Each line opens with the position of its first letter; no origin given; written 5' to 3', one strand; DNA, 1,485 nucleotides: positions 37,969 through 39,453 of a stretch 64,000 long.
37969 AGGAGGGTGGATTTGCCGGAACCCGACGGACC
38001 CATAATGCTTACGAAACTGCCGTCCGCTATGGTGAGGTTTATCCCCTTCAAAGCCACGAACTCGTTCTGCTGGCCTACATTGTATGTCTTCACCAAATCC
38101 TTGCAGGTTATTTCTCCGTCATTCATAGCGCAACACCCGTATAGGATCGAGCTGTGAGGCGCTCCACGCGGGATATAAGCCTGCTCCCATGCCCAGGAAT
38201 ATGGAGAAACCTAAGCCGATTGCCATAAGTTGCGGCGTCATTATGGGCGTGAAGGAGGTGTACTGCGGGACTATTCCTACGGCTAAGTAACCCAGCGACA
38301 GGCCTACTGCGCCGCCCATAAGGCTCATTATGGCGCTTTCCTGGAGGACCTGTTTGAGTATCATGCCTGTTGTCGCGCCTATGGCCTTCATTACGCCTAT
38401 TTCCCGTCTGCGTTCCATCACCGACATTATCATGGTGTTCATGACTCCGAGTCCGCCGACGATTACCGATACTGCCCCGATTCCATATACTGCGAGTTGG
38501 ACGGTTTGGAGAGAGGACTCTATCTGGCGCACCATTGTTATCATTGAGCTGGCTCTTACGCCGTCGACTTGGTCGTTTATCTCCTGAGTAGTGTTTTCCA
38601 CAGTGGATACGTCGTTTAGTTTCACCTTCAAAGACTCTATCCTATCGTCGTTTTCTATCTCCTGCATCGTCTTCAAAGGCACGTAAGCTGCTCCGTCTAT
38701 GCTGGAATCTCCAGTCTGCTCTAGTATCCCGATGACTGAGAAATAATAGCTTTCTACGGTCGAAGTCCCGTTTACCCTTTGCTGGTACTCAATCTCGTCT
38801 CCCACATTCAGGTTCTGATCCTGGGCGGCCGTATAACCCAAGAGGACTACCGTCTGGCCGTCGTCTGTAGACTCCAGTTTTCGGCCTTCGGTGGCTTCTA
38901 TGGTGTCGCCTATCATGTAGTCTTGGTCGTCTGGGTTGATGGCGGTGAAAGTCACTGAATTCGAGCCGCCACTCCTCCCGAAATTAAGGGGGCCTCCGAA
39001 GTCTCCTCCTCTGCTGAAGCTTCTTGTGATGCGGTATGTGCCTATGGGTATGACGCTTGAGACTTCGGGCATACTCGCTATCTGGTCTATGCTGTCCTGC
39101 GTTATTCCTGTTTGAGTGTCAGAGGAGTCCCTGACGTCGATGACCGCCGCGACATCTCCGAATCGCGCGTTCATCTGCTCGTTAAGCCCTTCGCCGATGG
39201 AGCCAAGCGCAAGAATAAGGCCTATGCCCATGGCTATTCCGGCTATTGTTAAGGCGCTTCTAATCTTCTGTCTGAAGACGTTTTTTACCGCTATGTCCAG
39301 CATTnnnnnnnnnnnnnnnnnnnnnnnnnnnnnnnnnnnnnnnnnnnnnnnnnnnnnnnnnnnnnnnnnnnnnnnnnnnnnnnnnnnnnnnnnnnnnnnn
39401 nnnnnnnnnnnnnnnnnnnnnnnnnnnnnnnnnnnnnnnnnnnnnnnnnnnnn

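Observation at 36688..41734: Candidate uncharacterised cell-surface assembly/export module: pilin-like protein + Q-rich lipoprotein + MacB-type ABC transporter + CARDB/COG1361 surface protein + membrane-bound HTH regulator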

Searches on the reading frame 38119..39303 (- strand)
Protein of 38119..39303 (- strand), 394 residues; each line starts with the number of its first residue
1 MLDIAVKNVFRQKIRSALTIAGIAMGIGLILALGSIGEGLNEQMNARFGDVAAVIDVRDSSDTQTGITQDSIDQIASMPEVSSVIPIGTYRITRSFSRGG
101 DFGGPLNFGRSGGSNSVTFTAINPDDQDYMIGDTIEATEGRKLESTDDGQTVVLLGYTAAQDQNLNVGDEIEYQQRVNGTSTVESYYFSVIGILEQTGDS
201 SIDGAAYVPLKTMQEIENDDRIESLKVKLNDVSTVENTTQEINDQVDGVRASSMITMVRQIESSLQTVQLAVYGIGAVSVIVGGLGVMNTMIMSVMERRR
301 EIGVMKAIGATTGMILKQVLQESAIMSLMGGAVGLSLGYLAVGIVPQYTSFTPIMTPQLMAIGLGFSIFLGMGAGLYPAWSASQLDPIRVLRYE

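Call 3: search_protein_families(library=pfam, proteins=[window:38119-39303:-], max_evalue=0.01)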
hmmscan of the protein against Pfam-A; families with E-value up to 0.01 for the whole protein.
window:38119-39303:- (394 aa): 3 families
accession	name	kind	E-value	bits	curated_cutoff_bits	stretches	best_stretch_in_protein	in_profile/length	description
PF12704.14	MacB_PCD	-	3.2e-27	96.6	27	1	16-244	1-206/207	MacB-like periplasmic core domain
PF02687.27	FtsX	-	3e-21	76.1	25.5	1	275-386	3-119/120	FtsX-like permease C-terminal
PF13572.11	DUF4134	-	0.0081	16.8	26.5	0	252-316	22-84/93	Domain of unknown function (DUF4134)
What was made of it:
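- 38119..39303 (-): MacB-type (type VII ABC) permease (394 aa). It has four TM helices and an extracytoplasmic Porter/Sabre domain of about 220 aa between TM1 and TM2. That domain contains a disordered Gly-rich loop at residues 94-114. Pfam MacB_PCD 3.2e-27 and FtsX 3e-21 (call 3).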

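Call 4: search_protein_families(library=ncbifam, proteins=[window:38119-39303:-], max_evalue=0.01)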
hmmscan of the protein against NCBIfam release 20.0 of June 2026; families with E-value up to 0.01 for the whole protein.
window:38119-39303:- (394 aa): 11 families
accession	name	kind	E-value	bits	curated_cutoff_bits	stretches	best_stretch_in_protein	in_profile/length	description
TIGR03434.1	ADOP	subfamily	2.9e-26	91.8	622.3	1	10-394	411-803/803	ADOP family duplicated permease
NF007826.0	PRK10535.1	equivalog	2.2e-25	89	966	1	205-392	451-646/648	macrolide ABC transporter ATP-binding protein/permease MacB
TIGR02212.1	lolCE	equivalog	1.4e-24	86.8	362.45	1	14-394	22-411/411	lipoprotein-releasing ABC transporter permease subunit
NF038346.1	FtsX_actino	exception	5.1e-16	58.9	250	1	212-342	122-251/308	permease-like cell division protein FtsX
TIGR02213.1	lolE_release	exception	9.4e-13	47.8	540.35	1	17-340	25-337/411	lipoprotein-releasing ABC transporter permease subunit LolE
NF008357.0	PRK11146.1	exception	2.5e-12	46.4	439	1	20-340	31-340/414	lipoprotein-releasing ABC transporter permease subunit LolE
TIGR00439.2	FtsX_Gneg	equivalog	1.8e-11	43.8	255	1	234-371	132-270/292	permease-like cell division protein FtsX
NF038347.1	FtsX_Gpos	exception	1.6e-09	37.5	225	1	221-341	120-240/296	permease-like cell division protein FtsX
TIGR01185.1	devC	equivalog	4.2e-06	26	290.35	1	220-356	209-345/380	ABC transporter permease DevC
NF038008.1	ABC_perm_DarB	equivalog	0.00085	17.4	700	1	225-342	617-735/777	darobactin export ABC transporter permease subunit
NF041854.1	ABC_perm_YbbP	equivalog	0.0013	16.7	999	1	239-334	654-749/806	putative ABC transporter permease subunit YbbP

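Call 28: search_solved_structures(query=window:38119-39303:-, max_evalue=0.001)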
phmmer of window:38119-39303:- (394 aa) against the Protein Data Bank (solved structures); distinct sequences matched with E-value up to 0.001: 14.
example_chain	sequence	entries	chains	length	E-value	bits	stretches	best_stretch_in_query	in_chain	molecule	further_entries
5xu1_M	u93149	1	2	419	4.2e-25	92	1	4-394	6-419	ABC transporter permeae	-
5lil_A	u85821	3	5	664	3.5e-21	79.1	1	5-392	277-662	Macrolide export ATP-binding/permease protein MacB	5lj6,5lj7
5nik_J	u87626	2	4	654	1.5e-20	77.1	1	255-392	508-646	Macrolide export ATP-binding/permease protein MacB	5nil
5gko_A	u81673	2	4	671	2.3e-19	73.1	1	11-392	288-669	Macrolide export ATP-binding/permease protein MacB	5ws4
9o9x_C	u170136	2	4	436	1.5e-16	63.9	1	183-340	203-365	ABC transporter permease YtrF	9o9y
7arh_E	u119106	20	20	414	3.8e-08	36.2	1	16-347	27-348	Lipoprotein-releasing system transmembrane protein LolE | Lipoprotein transporter subunit LolE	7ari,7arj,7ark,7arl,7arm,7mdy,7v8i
9w37_A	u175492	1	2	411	3.2e-07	33.2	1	140-345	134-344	LolF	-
7mdx_B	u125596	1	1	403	4.6e-07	32.6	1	16-346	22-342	Lipoprotein-releasing system transmembrane protein LolE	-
9w35_A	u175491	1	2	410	1.9e-06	30.7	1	140-343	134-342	LolF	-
9w2w_A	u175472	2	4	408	6.9e-06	28.8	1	140-342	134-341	LolF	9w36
7w78_B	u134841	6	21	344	0.00011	24.9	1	207-361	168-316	Putative ABC transport system integral membrane protein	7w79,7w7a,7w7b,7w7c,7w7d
9rli_E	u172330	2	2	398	0.00032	23.3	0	16-348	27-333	Lipoprotein-releasing system transmembrane protein LolE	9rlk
8ymc_C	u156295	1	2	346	0.00034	23.2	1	274-342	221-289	Cell division protein FtsX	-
8hd0_C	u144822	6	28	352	0.00034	23.2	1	274-342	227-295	Cell division protein FtsX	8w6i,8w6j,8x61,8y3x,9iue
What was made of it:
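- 38119..39303 (-): Best PDB sequence hits are Spr0695 (5xu1) and MacB (call 28).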

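Call 31: find_homologous_proteins(query=window:38119-39303:-, max_evalue=1e-20)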
Query window:38119-39303:- (394 aa): 1488 proteins with E <= 1e-20 among 8000 candidates; the best 120 are listed.
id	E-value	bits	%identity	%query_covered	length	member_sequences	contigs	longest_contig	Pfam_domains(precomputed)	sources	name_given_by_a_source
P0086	1.2e-184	632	74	100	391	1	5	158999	PF02687.28,PF12704.15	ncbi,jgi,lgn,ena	-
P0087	2.0e-183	628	75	100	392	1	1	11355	PF02687.28,PF12704.15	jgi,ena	-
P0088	2.2e-182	624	74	100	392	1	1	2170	PF02687.28,PF12704.15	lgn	-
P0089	3.3e-182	624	73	100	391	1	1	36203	PF02687.28,PF12704.15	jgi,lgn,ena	-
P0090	1.6e-180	618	72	100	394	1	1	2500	PF02687.28,PF12704.15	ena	-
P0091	3.5e-180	617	74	100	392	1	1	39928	PF02687.28,PF12704.15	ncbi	ncbi:MAG: ABC transporter permease [Candidatus Altiarchaeota archaeon]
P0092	2.3e-179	614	73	100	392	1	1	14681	PF02687.28,PF12704.15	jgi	jgi:putative ABC transport system permease protein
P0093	2.8e-178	611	73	100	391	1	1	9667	PF02687.28,PF12704.15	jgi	jgi:putative ABC transport system permease protein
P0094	2.7e-177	607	72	100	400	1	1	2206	PF02687.28,PF12704.15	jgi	jgi:putative ABC transport system permease protein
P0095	4.1e-176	604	69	100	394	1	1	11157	PF02687.28,PF12704.15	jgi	jgi:putative ABC transport system permease protein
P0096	3.0e-175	601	73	100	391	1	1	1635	PF02687.28,PF12704.15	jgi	jgi:putative ABC transport system permease protein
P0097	4.3e-175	600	71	100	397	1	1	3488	PF02687.28,PF12704.15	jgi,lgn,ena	-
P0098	1.1e-174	599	72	100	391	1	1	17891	PF02687.28,PF12704.15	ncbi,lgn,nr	ncbi:MAG: ABC transporter permease [Candidatus Altiarchaeota archaeon]|nr:ABC transporter permease [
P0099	1.5e-174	598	70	100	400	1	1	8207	PF02687.28,PF12704.15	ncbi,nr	ncbi:MAG: ABC transporter permease [Candidatus Altiarchaeota archaeon]|nr:ABC transporter permease [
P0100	1.6e-174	598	72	100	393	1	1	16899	PF02687.28,PF12704.15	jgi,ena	-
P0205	8.3e-102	359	48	100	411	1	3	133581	PF02687.28,PF12704.15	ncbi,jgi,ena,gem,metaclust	metaclust:\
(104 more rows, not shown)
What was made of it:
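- Tried and rejected: I hoped to reach other phyla, but the 120 listed hits were nearly all Altiarchaeota-level (call 31).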

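Call 32: find_encoding_contigs(protein=P0205, flank=6000, max_places=2)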
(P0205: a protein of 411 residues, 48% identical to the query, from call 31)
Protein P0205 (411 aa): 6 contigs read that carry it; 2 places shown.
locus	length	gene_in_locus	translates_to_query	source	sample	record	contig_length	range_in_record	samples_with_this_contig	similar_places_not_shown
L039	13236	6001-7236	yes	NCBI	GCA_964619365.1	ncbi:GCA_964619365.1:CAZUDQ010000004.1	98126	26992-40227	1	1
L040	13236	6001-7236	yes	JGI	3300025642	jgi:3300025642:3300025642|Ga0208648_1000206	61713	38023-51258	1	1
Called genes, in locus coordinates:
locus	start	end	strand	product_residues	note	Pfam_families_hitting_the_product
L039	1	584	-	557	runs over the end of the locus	PF00749:tRNA-synt_1c, PF03950:tRNA-synt_1c_C, PF20974:tRNA-synt_1c_C2 (weak)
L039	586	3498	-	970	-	PF00133:tRNA-synt_1, PF09334:tRNA-synt_1g, PF08264:Anticodon_1, PF19302:DUF5915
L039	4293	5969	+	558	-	PF07705:CARDB (weak), PF10633:NPCBM_assoc (faint)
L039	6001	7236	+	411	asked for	PF12704:MacB_PCD, PF02687:FtsX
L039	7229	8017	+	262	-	PF02463:SMC_N (weak), PF00005:ABC_tran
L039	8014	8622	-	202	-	PF00300:His_Phos_1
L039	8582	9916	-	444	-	PF00215:OMPdecase, PF03737:RraA-like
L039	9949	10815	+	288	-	PF25816:RamC_N (weak)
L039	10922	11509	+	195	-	PF01769:MgtE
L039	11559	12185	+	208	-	PF01895:PhoU, PF02080:TrkA_C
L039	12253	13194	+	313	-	-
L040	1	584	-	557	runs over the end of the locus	PF00749:tRNA-synt_1c, PF03950:tRNA-synt_1c_C, PF20974:tRNA-synt_1c_C2 (weak)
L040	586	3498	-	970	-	PF00133:tRNA-synt_1, PF09334:tRNA-synt_1g, PF08264:Anticodon_1, PF19302:DUF5915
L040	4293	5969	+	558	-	PF07705:CARDB (weak), PF10633:NPCBM_assoc (faint)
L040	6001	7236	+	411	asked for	PF12704:MacB_PCD, PF02687:FtsX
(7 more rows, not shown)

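Call 34: search_dna_similar(query=window:38119-39303:-, collection=plasmids, mode=protein, max_evalue=1e-10, max_rows=40)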
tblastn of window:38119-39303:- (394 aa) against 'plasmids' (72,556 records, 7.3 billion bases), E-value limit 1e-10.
Records with a match: 813; places in all: 865; records where one place covers at least 80% of the query: 58.
Best place of each record, by identity: <60% 813.
By first word of the organism name: Escherichia 378; Bacillus 76; Streptomyces 29; Agrobacterium 26; Pantoea 21; Salmonella 21; Rhizobium 20; Azospirillum 13; Phaeobacter 13; Klebsiella 12; and 94 more.
By predicted mobility (MOB-suite, as given by PLSDB): conjugative 438; non-mobilizable 312; mobilizable 63.
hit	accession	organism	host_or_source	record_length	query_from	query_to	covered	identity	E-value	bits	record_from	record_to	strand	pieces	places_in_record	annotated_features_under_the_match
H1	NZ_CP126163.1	Haloarcula pelagica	cell culture,sediment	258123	4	392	99%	27.0%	1e-14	83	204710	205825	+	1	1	ABC transporter permease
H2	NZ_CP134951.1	Halobaculum sp. XH14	cell culture,sediment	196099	4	392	99%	24.9%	6e-18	93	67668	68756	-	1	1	ABC transporter permease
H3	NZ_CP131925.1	Bacillus mycoides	whole organism,soil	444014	114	394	71%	34.2%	1e-25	116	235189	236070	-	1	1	ABC transporter permease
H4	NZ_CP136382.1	Bacillus mycoides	whole organism,soil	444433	114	394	71%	34.2%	1e-25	116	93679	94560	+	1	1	ABC transporter permease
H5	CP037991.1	Bacillus mycoides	soil core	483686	114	394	71%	34.2%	1e-25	116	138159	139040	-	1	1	FtsX-like permease family protein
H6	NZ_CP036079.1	Bacillus mycoides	cell culture,soil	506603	114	394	71%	34.2%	1e-25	116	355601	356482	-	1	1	ABC transporter permease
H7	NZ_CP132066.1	Bacillus mycoides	whole organism,soil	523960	114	394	71%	34.2%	1e-25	116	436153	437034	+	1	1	ABC transporter permease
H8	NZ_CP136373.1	Bacillus mycoides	whole organism,soil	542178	114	394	71%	34.2%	1e-25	116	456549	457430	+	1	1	ABC transporter permease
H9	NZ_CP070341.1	Bacillus cereus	Bombyx mori,whole organism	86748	67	394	83%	29.3%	8e-26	117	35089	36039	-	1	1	ABC transporter permease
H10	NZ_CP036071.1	Bacillus wiedmannii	cell culture,soil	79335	67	394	83%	29.0%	2e-26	119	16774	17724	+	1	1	ABC transporter permease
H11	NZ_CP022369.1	Azospirillum sp. TSH58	single cell,paddy soils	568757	58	394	86%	28.1%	8e-23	108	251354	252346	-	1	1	ABC transporter permease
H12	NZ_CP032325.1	Azospirillum argentinense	soil sample,Agricultural field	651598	59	394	85%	28.1%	9e-20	99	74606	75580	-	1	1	MacB family efflux pump subunit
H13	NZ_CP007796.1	Azospirillum argentinense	Triticum aestivum L.,Root,wheat ...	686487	59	394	85%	28.1%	3e-17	91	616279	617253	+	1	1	MacB family efflux pump subunit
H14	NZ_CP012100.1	Bacillus thuringiensis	whole organism,soil sample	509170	114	394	71%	33.6%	2e-25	115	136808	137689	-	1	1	ABC transporter permease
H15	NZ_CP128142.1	Bacillus mycoides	bacterial isolate,field soil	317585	67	394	83%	28.7%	3e-23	109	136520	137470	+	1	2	ABC transporter permease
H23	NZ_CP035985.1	Bacillus mycoides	cell culture,soil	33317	56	394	86%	27.5%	2e-30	130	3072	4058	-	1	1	ABC transporter permease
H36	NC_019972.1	Methanomethylovorans hollandica DSM 15978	-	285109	64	394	84%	27.7%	1e-31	134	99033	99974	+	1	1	ABC transporter permease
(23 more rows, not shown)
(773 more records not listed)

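Call 35: get_annotated_region(hit=H1, flank=5000)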
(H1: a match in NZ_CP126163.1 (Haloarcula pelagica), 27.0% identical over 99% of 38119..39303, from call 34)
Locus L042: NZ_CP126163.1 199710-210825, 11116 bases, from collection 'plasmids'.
description: Haloarcula pelagica strain YJ-61-S plasmid unnamed2, complete sequence
organism: Haloarcula pelagica (NCBI taxid 3033389)
taxonomy: Archaea; Euryarchaeota; Halobacteria; Halobacteriales; Haloarculaceae; Haloarcula; Haloarcula pelagica
host: -; source: cell culture,sediment; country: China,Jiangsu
typing (MOB-suite, as given by PLSDB): non-mobilizable
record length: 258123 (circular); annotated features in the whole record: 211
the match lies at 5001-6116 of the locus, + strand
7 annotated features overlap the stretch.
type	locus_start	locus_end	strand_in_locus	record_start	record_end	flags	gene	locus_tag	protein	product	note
CDS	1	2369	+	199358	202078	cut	-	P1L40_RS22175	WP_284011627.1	PKD domain-containing protein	-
CDS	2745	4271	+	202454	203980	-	-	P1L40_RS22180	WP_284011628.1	hypothetical protein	-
CDS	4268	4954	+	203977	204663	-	-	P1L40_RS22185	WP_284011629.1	ABC transporter ATP-binding protein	-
CDS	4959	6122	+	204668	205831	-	-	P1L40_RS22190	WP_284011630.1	ABC transporter permease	-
CDS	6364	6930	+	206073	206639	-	-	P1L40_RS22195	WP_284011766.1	IS630 family transposase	-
CDS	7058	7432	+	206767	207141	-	-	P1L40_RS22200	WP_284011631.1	IS630 family transposase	-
CDS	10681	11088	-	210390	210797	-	-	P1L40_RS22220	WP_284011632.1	hypothetical protein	-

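Call 36: get_annotated_region(hit=H2, flank=5000)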
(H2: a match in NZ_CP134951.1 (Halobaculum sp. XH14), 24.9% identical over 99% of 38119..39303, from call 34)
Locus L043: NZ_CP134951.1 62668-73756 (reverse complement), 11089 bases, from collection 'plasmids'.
description: Halobaculum sp. XH14 plasmid unnamed2, complete sequence
organism: Halobaculum sp. XH14 (NCBI taxid 3075121)
taxonomy: Archaea; Euryarchaeota; Halobacteria; Halobacteriales; Haloferacaceae; Halobaculum; Halobaculum sp. XH14
host: -; source: cell culture,sediment; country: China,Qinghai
typing (MOB-suite, as given by PLSDB): non-mobilizable
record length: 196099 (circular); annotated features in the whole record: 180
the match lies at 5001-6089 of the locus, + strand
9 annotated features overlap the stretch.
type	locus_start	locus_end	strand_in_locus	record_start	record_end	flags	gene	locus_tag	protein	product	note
CDS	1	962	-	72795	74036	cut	-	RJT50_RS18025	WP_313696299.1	amino acid ABC transporter substrate-binding protein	-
CDS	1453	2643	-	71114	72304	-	-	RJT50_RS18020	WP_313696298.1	recombinase XerD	-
CDS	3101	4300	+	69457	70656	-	-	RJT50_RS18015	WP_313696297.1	hypothetical protein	-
CDS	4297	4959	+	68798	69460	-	-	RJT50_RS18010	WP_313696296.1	ABC transporter ATP-binding protein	-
CDS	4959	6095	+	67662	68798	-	-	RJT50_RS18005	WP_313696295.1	ABC transporter permease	-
CDS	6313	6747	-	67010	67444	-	-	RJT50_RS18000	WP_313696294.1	hypothetical protein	-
CDS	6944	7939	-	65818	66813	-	-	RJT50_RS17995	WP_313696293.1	GNAT family N-acetyltransferase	-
CDS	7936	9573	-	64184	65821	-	-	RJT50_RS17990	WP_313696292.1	alkaline phosphatase family protein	-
CDS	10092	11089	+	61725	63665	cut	-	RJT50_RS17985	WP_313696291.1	hypothetical protein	-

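Call 37: get_annotated_region(hit=H36, flank=5000)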
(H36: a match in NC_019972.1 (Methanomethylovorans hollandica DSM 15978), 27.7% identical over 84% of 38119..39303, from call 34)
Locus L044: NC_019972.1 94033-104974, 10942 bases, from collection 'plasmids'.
description: Methanomethylovorans hollandica DSM 15978 plasmid pMETHO01, complete sequence
organism: Methanomethylovorans hollandica DSM 15978 (NCBI taxid 867904)
taxonomy: Archaea; Euryarchaeota; Methanomicrobia; Methanosarcinales; Methanosarcinaceae; Methanomethylovorans; Methanomethylovorans hollandica; Methanomethylovorans hollandica DSM 15978
host: -; source: -; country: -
typing (MOB-suite, as given by PLSDB): non-mobilizable; replicon rep_cluster_57
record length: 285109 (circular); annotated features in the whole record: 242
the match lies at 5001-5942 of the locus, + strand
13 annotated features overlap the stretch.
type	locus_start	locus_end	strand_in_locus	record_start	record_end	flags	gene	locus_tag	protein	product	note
CDS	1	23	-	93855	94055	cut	-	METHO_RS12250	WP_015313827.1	hypothetical protein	-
CDS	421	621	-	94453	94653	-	-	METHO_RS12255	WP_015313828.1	hypothetical protein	-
CDS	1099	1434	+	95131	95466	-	-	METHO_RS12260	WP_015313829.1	putative transcriptional regulator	-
CDS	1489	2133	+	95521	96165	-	-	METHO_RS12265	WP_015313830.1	YIP1 family protein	-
CDS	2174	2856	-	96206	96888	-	-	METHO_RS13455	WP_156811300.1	IS1 family transposase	-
CDS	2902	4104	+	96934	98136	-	-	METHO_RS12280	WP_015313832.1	hypothetical protein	-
CDS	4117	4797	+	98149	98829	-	-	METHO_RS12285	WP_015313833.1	ABC transporter ATP-binding protein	-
CDS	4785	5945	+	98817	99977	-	-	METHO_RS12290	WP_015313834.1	ABC transporter permease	-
CDS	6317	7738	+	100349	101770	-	-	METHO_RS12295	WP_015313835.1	hypothetical protein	-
CDS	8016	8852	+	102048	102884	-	-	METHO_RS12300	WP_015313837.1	viperin family antiviral radical SAM protein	-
CDS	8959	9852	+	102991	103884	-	-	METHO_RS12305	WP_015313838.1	SEC-C domain-containing protein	-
CDS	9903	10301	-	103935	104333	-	-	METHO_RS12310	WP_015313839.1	DUF1699 family protein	-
CDS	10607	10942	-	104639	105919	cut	-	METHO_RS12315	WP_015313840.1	ATP-binding protein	-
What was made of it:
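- Closest known: Adaptor-dependent MacB-type ABC systems of single-membrane bacteria. Same: A Yip1/YknW-like gene lies next to the Methanomethylovorans cassette (call 37).
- The cassettes are plasmid-borne and flanked by IS elements in haloarchaea and M. hollandica, which fits an accessory, transferable trait (calls 35-37).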

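Call 38: search_protein_families(library=pfam, proteins=[L042:2745-4271:+, L043:3101-4300:+, L044:2902-4104:+, L044:6317-7738:+, L044:1099-1434:+, L043:6313-6747:-], max_evalue=0.01)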
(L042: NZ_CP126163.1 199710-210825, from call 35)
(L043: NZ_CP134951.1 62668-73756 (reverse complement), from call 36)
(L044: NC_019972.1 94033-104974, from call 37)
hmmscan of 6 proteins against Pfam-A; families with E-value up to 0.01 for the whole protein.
L042:2745-4271:+ (508 aa): 1 family
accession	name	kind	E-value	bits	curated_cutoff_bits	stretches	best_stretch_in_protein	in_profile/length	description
PF07705.17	CARDB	-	4.2e-05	24.1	22.7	0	270-329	23-82/101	CARDB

L043:3101-4300:+ (399 aa): 1 family
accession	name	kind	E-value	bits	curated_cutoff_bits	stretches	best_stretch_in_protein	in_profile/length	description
PF07705.17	CARDB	-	7.7e-07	29.7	22.7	1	32-122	2-86/101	CARDB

L044:2902-4104:+ (400 aa): 0 families

L044:6317-7738:+ (473 aa): 4 families
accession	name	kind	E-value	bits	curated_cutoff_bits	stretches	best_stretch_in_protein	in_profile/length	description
PF01022.26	HTH_5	-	1.2e-05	25.6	22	0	77-117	6-46/47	Bacterial regulatory protein, arsR family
PF01047.28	MarR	-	0.0015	18.8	24.6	0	85-117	16-48/59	MarR family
PF21476.4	PF0610-like_N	-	0.0022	18.6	33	0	77-105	5-33/50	PF0610-like, N-terminal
PF24038.1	DUF7347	-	0.0061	17.2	27.6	0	13-63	18-66/77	Domain of unknown function (DUF7347)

L044:1099-1434:+ (111 aa): 1 family
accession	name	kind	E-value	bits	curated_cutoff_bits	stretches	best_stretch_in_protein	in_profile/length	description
PF07381.18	EarA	-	1e-32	112.2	22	1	19-106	2-90/90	EarA-like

L043:6313-6747:- (144 aa): 0 families
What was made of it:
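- The Haloarcula, Halobaculum and Methanomethylovorans cassettes read CARDB-family protein, ATPase, permease (calls 35-38).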

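Call 39: search_protein_families(library=ncbifam, proteins=[L042:2745-4271:+, L043:3101-4300:+, L044:2902-4104:+, L044:6317-7738:+], max_evalue=0.01)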
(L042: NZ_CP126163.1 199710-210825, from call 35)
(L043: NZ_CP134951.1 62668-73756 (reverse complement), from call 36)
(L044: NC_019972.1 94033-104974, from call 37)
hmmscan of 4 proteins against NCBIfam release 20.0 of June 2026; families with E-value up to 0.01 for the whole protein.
L042:2745-4271:+ (508 aa): 0 families

L043:3101-4300:+ (399 aa): 1 family
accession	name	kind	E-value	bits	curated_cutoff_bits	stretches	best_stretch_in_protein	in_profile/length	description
NF033506.0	PACE-CTERM-PROT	exception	0.00041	19.2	110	0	148-250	116-225/627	putative S-layer protein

L044:2902-4104:+ (400 aa): 0 families

L044:6317-7738:+ (473 aa): 5 families
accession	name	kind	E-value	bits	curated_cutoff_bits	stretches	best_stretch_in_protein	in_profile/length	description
NF045593.1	bilirub_TF_BilQ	equivalog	6.1e-05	22.7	125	1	84-129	42-87/135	bilirubin utilization transcriptional regulator BilQ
NF033789.1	repress_SdpR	subfamily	0.00016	21.5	100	0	9-70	11-71/79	autorepressor SdpR family transcription factor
NF053606.1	Sta1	subfamily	0.00031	20.8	80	0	77-126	24-74/100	Sta1 family transcriptional regulator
TIGR01884.1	cas_HTH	subfamily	0.00033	20.1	60.2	0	70-130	139-198/202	CRISPR-associated CARF protein Csa3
NF040939.2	trans_reg_lrs14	equivalog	0.0037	17.3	90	0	77-125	25-75/103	Lrs14 family HTH-type transcriptional regulator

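Call 62: search_protein_families(library=padloc, proteins=[window:38119-39303:-], max_evalue=0.001)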
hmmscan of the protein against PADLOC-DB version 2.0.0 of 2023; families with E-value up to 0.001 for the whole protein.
window:38119-39303:- (394 aa): 2 families
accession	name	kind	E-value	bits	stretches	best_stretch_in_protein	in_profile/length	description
PDLC01991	CARF_m8--CARF_LolE_TM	-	7.1e-05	19.1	0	270-347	433-511/810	-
PDLC01990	CARF_m8--CARF_Beta-galactosidase_LolE_TM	-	0.00024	16.5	1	279-356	1419-1492/1791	-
